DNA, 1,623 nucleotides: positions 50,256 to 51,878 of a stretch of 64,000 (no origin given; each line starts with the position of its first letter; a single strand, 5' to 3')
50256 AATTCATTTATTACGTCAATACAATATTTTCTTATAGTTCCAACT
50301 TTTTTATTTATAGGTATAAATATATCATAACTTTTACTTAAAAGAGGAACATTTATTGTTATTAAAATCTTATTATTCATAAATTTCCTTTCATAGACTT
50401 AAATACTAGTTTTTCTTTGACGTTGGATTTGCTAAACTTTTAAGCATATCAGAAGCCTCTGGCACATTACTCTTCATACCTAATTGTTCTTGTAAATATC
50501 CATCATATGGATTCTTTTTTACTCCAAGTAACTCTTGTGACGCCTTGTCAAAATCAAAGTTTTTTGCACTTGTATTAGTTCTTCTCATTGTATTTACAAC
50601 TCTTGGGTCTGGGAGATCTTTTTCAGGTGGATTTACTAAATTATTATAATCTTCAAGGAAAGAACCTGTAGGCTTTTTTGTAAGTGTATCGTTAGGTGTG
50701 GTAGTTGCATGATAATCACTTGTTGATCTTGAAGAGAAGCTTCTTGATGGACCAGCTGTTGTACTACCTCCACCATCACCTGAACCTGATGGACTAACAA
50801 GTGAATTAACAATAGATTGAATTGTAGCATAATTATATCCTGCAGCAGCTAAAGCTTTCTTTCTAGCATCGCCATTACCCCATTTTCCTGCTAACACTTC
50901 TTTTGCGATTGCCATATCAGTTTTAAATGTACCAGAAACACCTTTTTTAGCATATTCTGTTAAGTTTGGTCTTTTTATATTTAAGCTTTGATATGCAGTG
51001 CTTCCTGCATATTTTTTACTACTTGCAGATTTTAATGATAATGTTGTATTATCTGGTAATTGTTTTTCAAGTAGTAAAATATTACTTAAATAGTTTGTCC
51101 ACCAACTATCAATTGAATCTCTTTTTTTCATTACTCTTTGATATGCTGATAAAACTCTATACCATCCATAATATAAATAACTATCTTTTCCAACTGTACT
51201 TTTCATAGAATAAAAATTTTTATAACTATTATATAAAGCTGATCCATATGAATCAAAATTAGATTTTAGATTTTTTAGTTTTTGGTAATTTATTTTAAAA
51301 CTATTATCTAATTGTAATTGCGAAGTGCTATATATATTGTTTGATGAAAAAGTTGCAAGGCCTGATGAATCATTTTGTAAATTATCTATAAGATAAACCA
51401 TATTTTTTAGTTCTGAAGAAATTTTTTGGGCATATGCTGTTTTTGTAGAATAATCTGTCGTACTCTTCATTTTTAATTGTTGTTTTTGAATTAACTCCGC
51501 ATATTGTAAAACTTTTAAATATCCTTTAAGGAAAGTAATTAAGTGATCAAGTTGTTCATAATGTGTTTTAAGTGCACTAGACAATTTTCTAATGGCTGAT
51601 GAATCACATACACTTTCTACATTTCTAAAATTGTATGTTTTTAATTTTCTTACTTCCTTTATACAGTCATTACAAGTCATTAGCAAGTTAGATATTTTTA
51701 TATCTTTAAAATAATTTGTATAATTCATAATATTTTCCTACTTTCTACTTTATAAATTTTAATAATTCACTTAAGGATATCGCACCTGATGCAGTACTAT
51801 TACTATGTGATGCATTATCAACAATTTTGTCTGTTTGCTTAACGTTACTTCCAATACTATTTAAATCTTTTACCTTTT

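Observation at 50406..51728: Soluble protein with a Cpl-7 (CW_7) peptidoglycan-binding repeat embedded in the T7SS operon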

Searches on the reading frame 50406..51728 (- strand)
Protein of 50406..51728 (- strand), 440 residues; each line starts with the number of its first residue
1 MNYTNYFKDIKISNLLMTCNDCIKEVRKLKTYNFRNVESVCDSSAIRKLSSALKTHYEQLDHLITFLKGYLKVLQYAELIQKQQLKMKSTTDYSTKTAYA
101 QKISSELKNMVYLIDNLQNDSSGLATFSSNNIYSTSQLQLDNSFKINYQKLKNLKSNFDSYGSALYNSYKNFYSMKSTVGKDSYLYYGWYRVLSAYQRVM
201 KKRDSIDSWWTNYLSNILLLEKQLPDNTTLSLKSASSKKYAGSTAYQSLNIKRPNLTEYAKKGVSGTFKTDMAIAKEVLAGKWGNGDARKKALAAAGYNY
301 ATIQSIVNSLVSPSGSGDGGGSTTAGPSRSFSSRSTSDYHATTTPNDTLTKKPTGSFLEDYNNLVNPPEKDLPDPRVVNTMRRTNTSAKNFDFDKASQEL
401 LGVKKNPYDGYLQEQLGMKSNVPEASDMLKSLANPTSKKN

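Call 3: search_protein_families(library=pfam, proteins=[window:50406-51728:-], max_evalue=1)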
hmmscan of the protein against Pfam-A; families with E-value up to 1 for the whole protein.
window:50406-51728:- (440 aa): 1 family
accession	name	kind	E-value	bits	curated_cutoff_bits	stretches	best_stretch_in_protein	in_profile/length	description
PF08230.16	CW_7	-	5e-18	65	25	1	273-311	2-40/40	CW_7 repeat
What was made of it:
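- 50796..50912 (-): Single CW_7 (Cpl-7-type) peptidoglycan-binding repeat, residues 273-311. PF08230 65 bits, E=5e-18 (call 3).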

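Call 6: search_protein_families(library=ncbifam, proteins=[window:50406-51728:-], max_evalue=0.01)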
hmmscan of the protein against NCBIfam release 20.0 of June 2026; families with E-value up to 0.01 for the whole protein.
window:50406-51728:- (440 aa): 0 families

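Call 7: find_homologous_proteins(query=window:50406-51728:-)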
Query window:50406-51728:- (440 aa): 1068 proteins with E <= 0.001 among 8000 candidates; the best 120 are listed.
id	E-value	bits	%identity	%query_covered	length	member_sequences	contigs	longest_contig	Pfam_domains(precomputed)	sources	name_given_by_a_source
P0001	1.9e-284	961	100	100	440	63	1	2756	PF08230.17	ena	-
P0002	4.6e-284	959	100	100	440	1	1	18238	PF08230.17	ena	-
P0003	7.8e-188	643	88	79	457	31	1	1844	PF08230.17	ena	-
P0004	1.8e-170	585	71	91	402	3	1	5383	PF08230.17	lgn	-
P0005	5.5e-164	564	84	71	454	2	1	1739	PF08230.17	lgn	-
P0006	8.9e-144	498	73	71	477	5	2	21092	PF08230.17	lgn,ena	-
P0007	6.3e-127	442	58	73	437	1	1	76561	PF08230.17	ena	-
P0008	6.5e-127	442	58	73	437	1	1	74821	PF08230.17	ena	-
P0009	9.5e-127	441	58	73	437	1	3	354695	PF08230.17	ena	-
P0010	5.3e-126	439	58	73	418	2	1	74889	PF08230.17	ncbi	-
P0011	1.0e-124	435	58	73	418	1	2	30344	PF08230.17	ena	-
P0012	1.4e-124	434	57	73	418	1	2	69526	PF08230.17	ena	-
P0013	2.8e-124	433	58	73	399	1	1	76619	PF08230.17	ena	-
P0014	3.9e-124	433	57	73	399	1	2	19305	PF08230.17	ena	-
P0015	8.3e-124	432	58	73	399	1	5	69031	PF08230.17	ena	-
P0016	1.2e-123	431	58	73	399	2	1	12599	PF08230.17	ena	-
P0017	8.5e-123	428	58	73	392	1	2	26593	PF08230.17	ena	-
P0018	1.2e-113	398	50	83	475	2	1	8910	PF08230.17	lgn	-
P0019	1.3e-113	398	55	74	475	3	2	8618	PF08230.17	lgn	-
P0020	2.5e-113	397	55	74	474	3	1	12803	PF08230.17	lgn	-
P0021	2.6e-113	397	58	71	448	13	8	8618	PF08230.17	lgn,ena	-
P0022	8.6e-112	392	55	74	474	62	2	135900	PF08230.17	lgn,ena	-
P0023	8.4e-44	168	63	11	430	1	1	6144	PF18871.7,PF01510.31,PF08230.17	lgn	-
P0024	1.8e-41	161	68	9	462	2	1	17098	PF05266.20,PF08230.17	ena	-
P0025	3.3e-41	160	57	13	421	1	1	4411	PF01510.31,PF08230.17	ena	-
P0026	2.5e-40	157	58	13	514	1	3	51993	PF25309.2,PF01832.26,PF08230.17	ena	-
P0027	4.2e-40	156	73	9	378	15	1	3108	PF01510.31,PF08230.17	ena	-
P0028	4.2e-39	153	63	10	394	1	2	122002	PF01183.27,PF08230.17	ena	-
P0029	5.3e-39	152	61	10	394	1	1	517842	PF01183.27,PF08230.17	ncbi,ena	-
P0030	7.1e-39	152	61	10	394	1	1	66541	PF01183.27,PF08230.17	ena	-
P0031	8.7e-39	152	61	10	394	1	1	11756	PF01183.27,PF08230.17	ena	-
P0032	1.2e-38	151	61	10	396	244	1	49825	PF01183.27,PF14747.12,PF08230.17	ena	-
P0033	1.8e-38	151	61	10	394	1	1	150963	PF01183.27,PF08230.17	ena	-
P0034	1.8e-38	151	61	10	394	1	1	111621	PF01183.27,PF08230.17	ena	-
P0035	2.0e-38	151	61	10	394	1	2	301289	PF01183.27,PF08230.17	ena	-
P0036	2.6e-38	150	61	10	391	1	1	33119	PF01183.27,PF08230.17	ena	-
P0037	3.2e-38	150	61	10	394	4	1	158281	PF01183.27,PF08230.17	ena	-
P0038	8.1e-38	149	61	10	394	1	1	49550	PF01183.27,PF08230.17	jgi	jgi:lysozyme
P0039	8.6e-38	148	61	10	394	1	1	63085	PF01183.27,PF08230.17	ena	-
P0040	1.0e-37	148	61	10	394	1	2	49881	PF01183.27,PF08230.17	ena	-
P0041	2.1e-37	147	67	10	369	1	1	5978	PF05257.23,PF08230.17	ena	-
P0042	3.5e-37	147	65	10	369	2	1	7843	PF05257.23,PF08230.17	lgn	-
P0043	4.4e-37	146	63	10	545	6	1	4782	PF01183.27,PF08230.17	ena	-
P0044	6.6e-37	146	60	11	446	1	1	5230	PF05257.23,PF08230.17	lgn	-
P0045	1.2e-36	145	41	23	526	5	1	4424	PF05257.23,PF01832.26,PF08230.17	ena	-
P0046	1.3e-36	145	66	11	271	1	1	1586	PF06347.20,PF08239.18,PF08230.17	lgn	-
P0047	1.6e-36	144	67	11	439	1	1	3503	PF01510.31,PF08239.18,PF08230.17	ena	-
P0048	4.6e-36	143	68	11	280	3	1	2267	PF06347.20,PF08239.18,PF08230.17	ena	-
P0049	7.3e-36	142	58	10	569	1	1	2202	PF05257.23,PF01183.27,PF08230.17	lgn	-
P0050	1.1e-35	142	67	10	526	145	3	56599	PF05257.23,PF01832.26,PF08230.17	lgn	-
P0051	1.5e-35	141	60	10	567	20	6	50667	PF05257.23,PF01183.27,PF08230.17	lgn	-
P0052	1.5e-35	141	66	11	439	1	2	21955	PF01510.31,PF06347.20,PF08239.18,PF08230.17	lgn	-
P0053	3.5e-35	140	60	10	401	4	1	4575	PF01183.27,PF08230.17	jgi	jgi:lysozyme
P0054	3.5e-35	140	69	9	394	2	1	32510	PF01183.27,PF03338.22,PF08230.17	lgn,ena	-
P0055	5.1e-35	139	67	11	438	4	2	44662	PF01510.31,PF08239.18,PF08230.17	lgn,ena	-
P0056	5.8e-35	139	67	11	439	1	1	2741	PF01510.31,PF08239.18,PF08230.17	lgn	-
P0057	8.4e-35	139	65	10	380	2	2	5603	PF01510.31,PF08230.17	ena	-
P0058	1.5e-34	138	63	10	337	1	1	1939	PF08230.17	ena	-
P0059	1.7e-34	138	67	11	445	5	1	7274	PF01510.31,PF08239.18,PF08230.17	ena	-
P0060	2.0e-34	137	38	25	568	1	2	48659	PF05257.23,PF01183.27,PF08230.17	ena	-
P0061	2.8e-34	137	67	11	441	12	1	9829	PF01510.31,PF08239.18,PF08230.17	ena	-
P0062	3.4e-34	137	50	14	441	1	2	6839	PF01183.27,PF08924.18,PF08230.17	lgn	-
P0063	4.2e-34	136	56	12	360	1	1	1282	PF05257.23,PF08230.17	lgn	-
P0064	1.8e-33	134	63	9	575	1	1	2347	PF05257.23,PF01183.27,PF08230.17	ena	-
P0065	3.1e-33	133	56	12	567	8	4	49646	PF05257.23,PF01183.27,PF08230.17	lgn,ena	-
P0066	3.7e-33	133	56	13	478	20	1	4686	PF08230.17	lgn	-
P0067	3.9e-33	133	60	12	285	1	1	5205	PF08239.18,PF08230.17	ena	-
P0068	4.5e-33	133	33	39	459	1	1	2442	PF08230.17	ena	-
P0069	6.3e-33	132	68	11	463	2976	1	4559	PF00877.26,PF25309.2,PF01832.26,PF08230.17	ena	-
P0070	6.6e-33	132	64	10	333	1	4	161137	PF01510.31,PF08230.17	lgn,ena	-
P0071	7.8e-33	132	62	10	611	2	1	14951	PF01832.26,PF08230.17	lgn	-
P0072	7.8e-33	132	68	11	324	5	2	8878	PF05257.23,PF08230.17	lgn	-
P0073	1.1e-32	132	68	11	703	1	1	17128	PF12571.14,PF25309.2,PF08230.17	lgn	-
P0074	1.6e-32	131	62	10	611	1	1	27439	PF01832.26,PF08230.17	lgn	-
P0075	1.7e-32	131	68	11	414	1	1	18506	PF12571.14,PF25309.2,PF08230.17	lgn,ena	-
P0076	2.4e-32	131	61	11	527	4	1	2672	PF05257.23,PF01832.26,PF08230.17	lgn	-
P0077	2.7e-32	130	68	11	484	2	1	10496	PF05257.23,PF01832.26,PF08230.17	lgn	-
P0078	2.7e-32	130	68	11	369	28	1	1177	PF00877.26,PF25309.2,PF08230.17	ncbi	-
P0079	6.2e-32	129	68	11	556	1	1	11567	PF00877.26,PF25309.2,PF01832.26,PF08230.17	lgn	-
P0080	6.8e-32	129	40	20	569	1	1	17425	PF05257.23,PF01183.27,PF08230.17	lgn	-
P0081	7.8e-32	129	71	9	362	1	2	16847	PF08230.17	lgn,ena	-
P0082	9.3e-32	129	71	9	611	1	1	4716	PF01832.26,PF08230.17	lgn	-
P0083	9.8e-32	129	63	9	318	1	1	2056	PF08230.17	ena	-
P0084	1.2e-31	128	66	11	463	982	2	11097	PF00877.26,PF25309.2,PF01832.26,PF08230.17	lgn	-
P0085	1.4e-31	128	68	11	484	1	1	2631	PF05257.23,PF01832.26,PF08230.17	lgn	-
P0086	1.6e-31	128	71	9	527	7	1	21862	PF01832.26,PF08230.17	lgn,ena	-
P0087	1.6e-31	128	68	11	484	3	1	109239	PF05257.23,PF01832.26,PF08230.17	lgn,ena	-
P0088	1.6e-31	128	71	9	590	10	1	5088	PF05257.23,PF01832.26,PF08230.17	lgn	-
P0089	1.6e-31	128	68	11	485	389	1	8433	PF05257.23,PF01832.26,PF08230.17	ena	-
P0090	1.9e-31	128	71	9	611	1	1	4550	PF01832.26,PF08230.17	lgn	-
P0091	1.9e-31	128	68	11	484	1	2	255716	PF05257.23,PF01832.26,PF08230.17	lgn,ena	-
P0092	2.5e-31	127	59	10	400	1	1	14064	PF01510.31,PF08230.17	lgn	-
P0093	2.5e-31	127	61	12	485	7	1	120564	PF05257.23,PF01832.26,PF08230.17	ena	-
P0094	2.5e-31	127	68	11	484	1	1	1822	PF05257.23,PF01832.26,PF08230.17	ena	-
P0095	2.6e-31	127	68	11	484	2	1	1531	PF05257.23,PF01832.26,PF08230.17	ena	-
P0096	2.6e-31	127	68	11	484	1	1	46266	PF05257.23,PF01832.26,PF08230.17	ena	-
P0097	2.7e-31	127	68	11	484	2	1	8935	PF05257.23,PF01832.26,PF08230.17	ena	-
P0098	3.1e-31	127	64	11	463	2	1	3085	PF00877.26,PF25309.2,PF01832.26,PF08230.17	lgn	-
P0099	3.3e-31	127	68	11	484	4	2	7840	PF05257.23,PF01832.26,PF08230.17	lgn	-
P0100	3.6e-31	127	68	11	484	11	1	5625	PF05257.23,PF01832.26,PF08230.17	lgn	-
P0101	3.6e-31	127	68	11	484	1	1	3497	PF05257.23,PF01832.26,PF08230.17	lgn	-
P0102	3.6e-31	127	59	12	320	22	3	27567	PF05257.23,PF08230.17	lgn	-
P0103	3.9e-31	127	62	10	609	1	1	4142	PF01832.26,PF08230.17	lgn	-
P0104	4.1e-31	126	59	12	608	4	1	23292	PF01832.26,PF08230.17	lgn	-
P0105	4.9e-31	126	68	11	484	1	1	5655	PF05257.23,PF01832.26,PF08230.17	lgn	-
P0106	5.1e-31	126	71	9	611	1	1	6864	PF01832.26,PF08230.17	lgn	-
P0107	7.1e-31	126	68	11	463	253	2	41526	PF00877.26,PF25309.2,PF01832.26,PF08230.17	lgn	-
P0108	1.0e-30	125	67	11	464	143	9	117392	PF00877.26,PF25309.2,PF01832.26,PF08230.17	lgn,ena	-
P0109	1.0e-30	125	63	10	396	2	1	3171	PF01510.31,PF08230.17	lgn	-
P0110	1.2e-30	125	68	13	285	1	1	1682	PF08239.18,PF08230.17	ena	-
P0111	1.2e-30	125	71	9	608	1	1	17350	PF05257.23,PF01832.26,PF08230.17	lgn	-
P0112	1.2e-30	125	71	9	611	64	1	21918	PF05257.23,PF01832.26,PF08230.17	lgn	-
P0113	1.3e-30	125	71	9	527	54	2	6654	PF05257.23,PF01832.26,PF08230.17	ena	-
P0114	1.3e-30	125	71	9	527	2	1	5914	PF05257.23,PF01832.26,PF08230.17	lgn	-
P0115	1.4e-30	125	71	9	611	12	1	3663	PF01832.26,PF08230.17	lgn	-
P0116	1.4e-30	125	71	9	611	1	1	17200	PF05257.23,PF01832.26,PF08230.17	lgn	-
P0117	1.7e-30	124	68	11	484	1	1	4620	PF05257.23,PF01832.26,PF08230.17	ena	-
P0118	1.8e-30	124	65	13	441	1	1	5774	PF01510.31,PF08239.18,PF08230.17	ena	-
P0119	1.8e-30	124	67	13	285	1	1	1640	PF08239.18,PF08230.17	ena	-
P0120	2.1e-30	124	68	11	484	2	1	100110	PF05257.23,PF01832.26,PF08230.17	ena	-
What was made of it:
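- On Glycosyl hydrolase family 25 (NCBI name of CDD29967.1): Only CW_7 is found (calls 3, 7).
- CW_7 is otherwise found almost only in lysins; about 1,000 CW_7-only hits carry GH25, amidase, CHAP or GH73 domains (call 7).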

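Call 8: find_encoding_contigs(protein=window:50406-51728:-, flank=10000, max_places=6)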
Protein window:50406-51728:- (440 aa): 23 contigs read that carry it; 6 places shown.
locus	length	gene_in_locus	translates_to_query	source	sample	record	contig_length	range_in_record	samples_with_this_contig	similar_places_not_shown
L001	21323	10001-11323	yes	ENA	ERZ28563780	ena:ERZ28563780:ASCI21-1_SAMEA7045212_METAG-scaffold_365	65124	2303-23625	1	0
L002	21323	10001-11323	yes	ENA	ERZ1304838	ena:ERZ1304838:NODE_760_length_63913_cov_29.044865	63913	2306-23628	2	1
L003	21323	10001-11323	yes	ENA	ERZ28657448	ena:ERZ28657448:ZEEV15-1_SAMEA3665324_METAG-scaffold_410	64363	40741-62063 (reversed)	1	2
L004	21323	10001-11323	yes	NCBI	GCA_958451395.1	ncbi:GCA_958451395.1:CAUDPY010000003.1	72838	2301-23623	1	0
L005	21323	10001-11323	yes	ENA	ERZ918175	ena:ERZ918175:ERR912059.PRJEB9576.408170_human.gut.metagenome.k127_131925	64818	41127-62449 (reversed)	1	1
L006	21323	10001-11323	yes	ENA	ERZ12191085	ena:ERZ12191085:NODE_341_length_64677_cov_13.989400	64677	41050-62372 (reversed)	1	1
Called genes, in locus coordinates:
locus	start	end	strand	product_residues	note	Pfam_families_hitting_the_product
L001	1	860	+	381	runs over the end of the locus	PF01098:FTSW_RODA_SPOVE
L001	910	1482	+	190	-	PF10531:SLBB, PF22461:SLBB_2 (weak), PF12836:HHH_3, PF00633:HHH (weak)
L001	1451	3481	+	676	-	PF13567:DUF4131, PF03772:Competence, PF00753:Lactamase_B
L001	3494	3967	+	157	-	PF17761:DUF1016_N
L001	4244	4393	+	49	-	PF06250:YhcG_C (weak)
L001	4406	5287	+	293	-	PF17761:DUF1016_N, PF06250:YhcG_C, PF13588:HSDR_N_2 (weak)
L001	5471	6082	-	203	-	PF01726:LexA_DNA_bind, PF00717:Peptidase_S24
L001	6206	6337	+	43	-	-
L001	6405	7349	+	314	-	PF00535:Glycos_transf_2, PF10111:Glyco_tranf_2_2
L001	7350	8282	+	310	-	PF00535:Glycos_transf_2, PF10111:Glyco_tranf_2_2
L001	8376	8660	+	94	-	PF06013:WXG100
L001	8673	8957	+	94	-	PF06013:WXG100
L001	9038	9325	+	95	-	PF06013:WXG100, PF00823:PPE (weak)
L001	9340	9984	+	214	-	-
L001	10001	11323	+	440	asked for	PF08230:CW_7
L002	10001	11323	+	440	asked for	PF08230:CW_7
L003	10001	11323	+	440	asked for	PF08230:CW_7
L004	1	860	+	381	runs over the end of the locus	PF01098:FTSW_RODA_SPOVE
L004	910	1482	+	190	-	PF10531:SLBB, PF22461:SLBB_2 (weak), PF12836:HHH_3, PF00633:HHH (faint)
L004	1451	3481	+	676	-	PF13567:DUF4131, PF03772:Competence, PF00753:Lactamase_B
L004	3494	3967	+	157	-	PF17761:DUF1016_N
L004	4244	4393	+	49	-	PF06250:YhcG_C (weak)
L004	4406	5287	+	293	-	PF13588:HSDR_N_2 (faint), PF17761:DUF1016_N, PF06250:YhcG_C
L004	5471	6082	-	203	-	PF01726:LexA_DNA_bind, PF00717:Peptidase_S24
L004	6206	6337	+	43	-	-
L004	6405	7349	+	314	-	PF00535:Glycos_transf_2, PF10111:Glyco_tranf_2_2, PF13641:Glyco_tranf_2_3 (faint)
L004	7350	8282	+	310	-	PF00535:Glycos_transf_2, PF10111:Glyco_tranf_2_2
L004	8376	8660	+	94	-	PF06013:WXG100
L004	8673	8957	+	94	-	PF06013:WXG100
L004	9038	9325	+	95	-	PF06013:WXG100, PF00823:PPE (weak)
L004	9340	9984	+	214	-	-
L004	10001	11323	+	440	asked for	PF08230:CW_7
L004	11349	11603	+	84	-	-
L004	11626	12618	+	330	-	-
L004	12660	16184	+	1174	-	PF01580:FtsK_SpoIIIE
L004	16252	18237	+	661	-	PF00456:Transketolase_N, PF02779:Transket_pyr, PF22613:Transketolase_C_1, PF02780:Transketolase_C (weak)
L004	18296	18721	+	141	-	PF10747:SirA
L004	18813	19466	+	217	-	-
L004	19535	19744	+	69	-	PF03672:UPF0154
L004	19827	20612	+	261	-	PF13367:PrsW-protease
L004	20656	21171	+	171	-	PF00702:Hydrolase, PF09419:PGP_phosphatase (faint), PF13419:HAD_2 (faint), PF13242:Hydrolase_like (weak)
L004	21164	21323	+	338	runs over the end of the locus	PF02421:FeoB_N (faint), PF00350:Dynamin_N (faint), PF08477:Roc (faint), PF03193:RsgA_GTPase, PF01926:MMR_HSR1, PF21516:YqeH-like_C (faint)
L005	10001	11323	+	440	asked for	PF08230:CW_7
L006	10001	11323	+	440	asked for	PF08230:CW_7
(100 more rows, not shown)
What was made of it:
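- In one MAG (L004) essC is called as two ORFs (call 8).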

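Call 17: search_solved_structures(query=window:50406-51728:-, max_evalue=1)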
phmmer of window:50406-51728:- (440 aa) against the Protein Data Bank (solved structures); distinct sequences matched with E-value up to 1: 7.
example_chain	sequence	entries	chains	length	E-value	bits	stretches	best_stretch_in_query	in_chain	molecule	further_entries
5i8l_A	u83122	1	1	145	4e-15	59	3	266-312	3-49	Lysozyme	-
4cvd_A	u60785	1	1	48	0.00013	24.4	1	273-312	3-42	LYSOZYME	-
9e5c_1h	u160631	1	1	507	0.052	15.8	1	54-217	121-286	Dynein regulatory complex subunit 2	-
6sow_A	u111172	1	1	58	0.53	12.4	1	246-288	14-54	Immunoglobulin G binding protein A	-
4npd_A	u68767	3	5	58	0.53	12.4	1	246-288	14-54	Immunoglobulin G-binding protein A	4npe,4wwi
4zmd_A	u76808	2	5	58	0.54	12.4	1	246-288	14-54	Immunoglobulin G-binding protein A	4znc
5j74_A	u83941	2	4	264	0.87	11.7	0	301-368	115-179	scFv AM2.2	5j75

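Call 18: predict_structure(alignment_id=A3)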
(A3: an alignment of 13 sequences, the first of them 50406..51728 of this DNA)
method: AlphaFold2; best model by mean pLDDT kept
length: 440 residues; sequences in the alignment: 13
mean_pLDDT: 48.1   pTM: 0.40
mean pLDDT of the five models: 48.1, 44.9, 44.6, 43.7, 43.4
residues with pLDDT >= 90: 0; 70-90: 65; 50-70: 143; < 50: 232
segments of 3 or more residues with pLDDT < 50: 1-50, 121-147, 224-237, 256-268, 313-440
pLDDT, mean of each block of 10 residues (from residue 1): 26 32 43 38 45 54 61 68 70 62 66 64 40 32 40 62 72 71 64 72 69 59 46 48 64 51 41 73 76 68 78 42 25 23 26 24 24 27 24 27 29 30 31 28
secondary structure, 60 per line:
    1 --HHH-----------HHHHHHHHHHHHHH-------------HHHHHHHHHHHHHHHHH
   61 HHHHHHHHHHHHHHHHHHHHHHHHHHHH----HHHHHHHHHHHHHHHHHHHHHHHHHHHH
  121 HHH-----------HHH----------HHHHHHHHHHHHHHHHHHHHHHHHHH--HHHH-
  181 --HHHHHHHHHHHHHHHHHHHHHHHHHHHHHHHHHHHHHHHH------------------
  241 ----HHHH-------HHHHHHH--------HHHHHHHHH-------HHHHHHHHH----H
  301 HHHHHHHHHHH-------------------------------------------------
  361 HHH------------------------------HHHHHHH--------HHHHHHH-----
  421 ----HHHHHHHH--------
elements in order: H17-30 H44-88 H93-123 H148-173 H176-179 H183-222 H245-248 H256-262 H271-279 H287-295 H300-311 H394-400 H409-415 H425-432
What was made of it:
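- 50796..50912 (-): Three short helices 271-279, 287-295 and 300-311 (call 18).
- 50409..50795 (-): Hypervariable, predicted-disordered tail (residues 312-440). The first half is Ser/Thr/Gly/Pro-rich. pLDDT 23-31 (call 18).
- On CW_7 repeat (Pfam PF08230): AF2 helices 271-279, 287-295 and 300-311 at pLDDT 68-78 (call 18).
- Tried and rejected: First AF2 run (call 18): the 13-sequence family alignment gave a poor model (pLDDT 48).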

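Call 19: find_encoding_contigs(protein=P0010, flank=10000, max_places=2)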
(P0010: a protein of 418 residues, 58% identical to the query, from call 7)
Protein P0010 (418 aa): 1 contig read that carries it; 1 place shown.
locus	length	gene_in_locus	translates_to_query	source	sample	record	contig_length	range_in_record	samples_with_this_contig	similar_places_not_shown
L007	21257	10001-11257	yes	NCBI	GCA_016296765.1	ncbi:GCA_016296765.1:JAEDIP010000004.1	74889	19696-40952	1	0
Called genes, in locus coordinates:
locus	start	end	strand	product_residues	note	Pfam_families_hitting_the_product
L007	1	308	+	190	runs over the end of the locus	PF10531:SLBB, PF22461:SLBB_2 (weak), PF12836:HHH_3, PF00633:HHH (weak), PF03934:T2SSK (weak)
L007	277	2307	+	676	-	PF13567:DUF4131, PF03772:Competence, PF00753:Lactamase_B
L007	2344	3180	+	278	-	-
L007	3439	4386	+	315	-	-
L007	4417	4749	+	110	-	-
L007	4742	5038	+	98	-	-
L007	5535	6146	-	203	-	PF01726:LexA_DNA_bind, PF00717:Peptidase_S24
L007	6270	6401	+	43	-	-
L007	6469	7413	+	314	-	PF00535:Glycos_transf_2, PF10111:Glyco_tranf_2_2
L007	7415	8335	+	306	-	PF00535:Glycos_transf_2, PF10111:Glyco_tranf_2_2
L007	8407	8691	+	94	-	PF06013:WXG100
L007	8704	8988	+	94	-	PF06013:WXG100 (weak)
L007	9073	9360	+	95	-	PF06013:WXG100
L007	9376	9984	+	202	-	-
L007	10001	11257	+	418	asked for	PF08230:CW_7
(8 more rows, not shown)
